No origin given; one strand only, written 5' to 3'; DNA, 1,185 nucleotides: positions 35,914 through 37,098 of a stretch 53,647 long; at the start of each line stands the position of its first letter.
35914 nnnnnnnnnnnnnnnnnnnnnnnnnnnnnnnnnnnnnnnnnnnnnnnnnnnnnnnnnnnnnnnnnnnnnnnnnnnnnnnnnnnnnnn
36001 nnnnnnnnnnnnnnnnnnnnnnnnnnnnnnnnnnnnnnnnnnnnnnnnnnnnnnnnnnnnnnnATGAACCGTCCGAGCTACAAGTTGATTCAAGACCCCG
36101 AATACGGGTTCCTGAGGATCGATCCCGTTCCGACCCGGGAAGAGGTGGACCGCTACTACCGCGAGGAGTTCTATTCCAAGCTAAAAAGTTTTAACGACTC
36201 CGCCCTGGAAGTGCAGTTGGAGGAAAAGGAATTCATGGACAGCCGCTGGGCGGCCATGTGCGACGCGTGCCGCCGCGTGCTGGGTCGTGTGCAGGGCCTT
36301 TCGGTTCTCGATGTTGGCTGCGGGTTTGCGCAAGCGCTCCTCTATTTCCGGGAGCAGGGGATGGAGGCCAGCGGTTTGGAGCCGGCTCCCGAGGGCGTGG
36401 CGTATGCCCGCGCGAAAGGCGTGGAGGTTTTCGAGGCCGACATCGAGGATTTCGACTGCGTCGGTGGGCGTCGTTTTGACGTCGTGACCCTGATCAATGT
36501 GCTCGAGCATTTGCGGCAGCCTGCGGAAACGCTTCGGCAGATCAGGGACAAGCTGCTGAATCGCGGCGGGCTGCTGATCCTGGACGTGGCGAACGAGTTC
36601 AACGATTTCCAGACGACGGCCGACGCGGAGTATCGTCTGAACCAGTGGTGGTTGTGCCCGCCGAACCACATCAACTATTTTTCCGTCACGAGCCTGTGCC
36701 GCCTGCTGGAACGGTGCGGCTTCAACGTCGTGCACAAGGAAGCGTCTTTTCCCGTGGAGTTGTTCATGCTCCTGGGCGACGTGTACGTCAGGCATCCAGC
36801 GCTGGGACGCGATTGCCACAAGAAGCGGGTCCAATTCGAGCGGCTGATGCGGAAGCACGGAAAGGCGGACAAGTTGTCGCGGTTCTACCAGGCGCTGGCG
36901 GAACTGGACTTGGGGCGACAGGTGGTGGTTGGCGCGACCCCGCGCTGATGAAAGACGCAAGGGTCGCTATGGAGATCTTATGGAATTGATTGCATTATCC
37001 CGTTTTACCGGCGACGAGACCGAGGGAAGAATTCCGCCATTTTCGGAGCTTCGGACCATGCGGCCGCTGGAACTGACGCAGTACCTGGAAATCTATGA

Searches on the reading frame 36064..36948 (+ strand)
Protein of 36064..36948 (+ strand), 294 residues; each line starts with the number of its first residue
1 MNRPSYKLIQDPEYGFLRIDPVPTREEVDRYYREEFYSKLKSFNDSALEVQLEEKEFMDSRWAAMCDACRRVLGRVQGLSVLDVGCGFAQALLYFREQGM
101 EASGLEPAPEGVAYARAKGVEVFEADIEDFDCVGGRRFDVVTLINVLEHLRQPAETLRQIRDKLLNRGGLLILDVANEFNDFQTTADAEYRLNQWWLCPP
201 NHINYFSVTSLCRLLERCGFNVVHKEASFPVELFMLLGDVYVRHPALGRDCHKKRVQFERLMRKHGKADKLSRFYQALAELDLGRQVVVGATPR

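Call 4: search_protein_families(library=pfam, proteins=[window:36064-36948:+], max_evalue=0.01)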
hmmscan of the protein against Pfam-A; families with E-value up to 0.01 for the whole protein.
window:36064-36948:+ (294 aa): 7 families
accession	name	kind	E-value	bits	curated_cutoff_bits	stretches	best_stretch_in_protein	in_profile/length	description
PF13489.12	Methyltransf_23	-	6.4e-27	94.7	27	1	63-224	7-163/164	Methyltransferase domain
PF08241.18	Methyltransf_11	-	1.7e-12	48.2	21.2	1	82-172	1-94/95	Methyltransferase domain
PF08242.18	Methyltransf_12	-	3.9e-12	47.2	30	1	82-171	1-98/98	Methyltransferase domain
PF07021.18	MetW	-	1.7e-11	44.5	21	1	77-159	13-97/193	Methionine biosynthesis protein MetW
PF13649.12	Methyltransf_25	-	6.8e-11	43.2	27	1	81-164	1-93/97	Methyltransferase domain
PF13847.12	Methyltransf_31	-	2.7e-10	40.5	27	1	77-177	3-116/145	Methyltransferase domain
PF08003.17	Methyltransf_9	-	2.9e-06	26.9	23.8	1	71-223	109-263/315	Protein of unknown function (DUF1698)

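Call 5: search_protein_families(library=ncbifam, proteins=[window:36064-36948:+], max_evalue=0.01)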
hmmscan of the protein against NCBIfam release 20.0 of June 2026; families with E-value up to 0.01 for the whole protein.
window:36064-36948:+ (294 aa): 17 families
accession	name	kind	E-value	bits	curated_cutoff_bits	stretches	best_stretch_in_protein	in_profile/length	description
NF045667.1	MTase_DVU1556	equivalog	3.8e-12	46.1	155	1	71-225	16-165/213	DVU_1556 family methyltransferase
TIGR02081.1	metW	equivalog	1.6e-10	40.9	189.5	1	78-159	14-97/194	methionine biosynthesis protein MetW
TIGR01983.1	UbiG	equivalog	9.4e-09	34.9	102.95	1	74-183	46-162/228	bifunctional 2-polyprenyl-6-hydroxyphenol methylase/3-demethylubiquinol 3-O-methyltransferase UbiG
NF043040.1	corrin_prot_MT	hypoth_equivalog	2.8e-08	33.4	180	1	71-232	33-208/216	corrinoid protein-associated methyltransferase CpaM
TIGR00452.1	TIGR00452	equivalog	3.1e-08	32.8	275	1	71-224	111-266/316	tRNA 5-methoxyuridine(34)/uridine 5-oxyacetic acid(34) synthase CmoB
TIGR04345.1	ovoA_Cterm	equivalog_domain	1.9e-06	27.6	170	1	137-187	134-183/242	putative 4-mercaptohistidine N1-methyltransferase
NF011650.0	PRK15068.1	equivalog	2.2e-06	26.8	209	1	61-223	104-271/324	tRNA 5-methoxyuridine(34)/uridine 5-oxyacetic acid(34) synthase CmoB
TIGR04290.1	meth_Rta_06860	hypoth_equivalog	2.7e-05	23.7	300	1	75-167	47-145/226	TIGR04290 family methyltransferase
NF010703.0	PRK14103.1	equivalog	9.1e-05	22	320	1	57-181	10-132/256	trans-aconitate 2-methyltransferase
NF041255.1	mycofact_MftM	equivalog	9.1e-05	21.9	200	1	60-154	122-221/289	mycofactocin oligosaccharide methyltransferase MftM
NF008686.0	PRK11705.1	equivalog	0.00014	21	400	1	73-175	163-267/383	cyclopropane fatty acyl phospholipid synthase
NF000114.1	16S_rRNA_Rmt_G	exception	0.00063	19.3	500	1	71-162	99-190/264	RmtG family 16S rRNA (guanine(1405)-N(7))-methyltransferase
NF004851.0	PRK06202.1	equivalog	0.0011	18.5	243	1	69-154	52-146/237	hypothetical protein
TIGR02072.1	BioC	equivalog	0.003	17.4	184.95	1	76-226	33-178/244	malonyl-ACP O-methyltransferase BioC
NF041820.1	daptide_MTase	equivalog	0.0085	15.6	175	0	116-187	85-156/243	daptide-type RiPP biosynthesis methyltransferase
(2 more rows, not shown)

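Call 60: search_solved_structures(query=window:36064-36948:+, max_evalue=0.001)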
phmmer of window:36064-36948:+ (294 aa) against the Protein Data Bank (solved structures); distinct sequences matched with E-value up to 0.001: 14.
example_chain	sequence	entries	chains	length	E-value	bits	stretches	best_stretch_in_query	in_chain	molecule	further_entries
3cc8_A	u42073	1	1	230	4.1e-11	45.7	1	79-223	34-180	Putative methyltransferase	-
2avn_A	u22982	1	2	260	6.4e-07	31.9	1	80-183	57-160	ubiquinone/menaquinone biosynthesis methyltransferase-related protein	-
5bsz_A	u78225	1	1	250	8.7e-07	31.5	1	62-174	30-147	N-methyltransferase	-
9rfr_A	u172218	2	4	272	9.4e-06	28.1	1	76-176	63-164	Ubiquinone biosynthesis O-methyltransferase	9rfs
4kdc_A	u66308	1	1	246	4.3e-05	25.9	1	74-178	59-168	3-demethylubiquinone-9 3-methyltransferase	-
4kdr_A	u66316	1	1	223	5.2e-05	25.6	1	74-177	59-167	3-demethylubiquinone-9 3-methyltransferase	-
5dpm_A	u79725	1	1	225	5.3e-05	25.6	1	74-177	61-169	Ubiquinone biosynthesis O-methyltransferase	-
5z9o_A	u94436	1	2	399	6.7e-05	25.3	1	73-174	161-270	Cyclopropane-fatty-acyl-phospholipid synthase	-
9khp_A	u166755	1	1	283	0.00012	24.5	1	76-132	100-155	Class I SAM-dependent methyltransferase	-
9klx_A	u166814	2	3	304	0.00013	24.3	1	76-131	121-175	Class I SAM-dependent methyltransferase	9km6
6uk5_A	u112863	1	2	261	0.00014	24.2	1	67-173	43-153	CalS10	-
4qnu_A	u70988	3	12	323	0.00026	23.3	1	70-176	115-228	tRNA (mo5U34)-methyltransferase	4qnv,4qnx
2p7h_A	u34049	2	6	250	0.00042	22.6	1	101-177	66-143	Hypothetical protein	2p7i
8bvi_A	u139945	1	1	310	0.00053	22.3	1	64-189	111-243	DREV methyltransferase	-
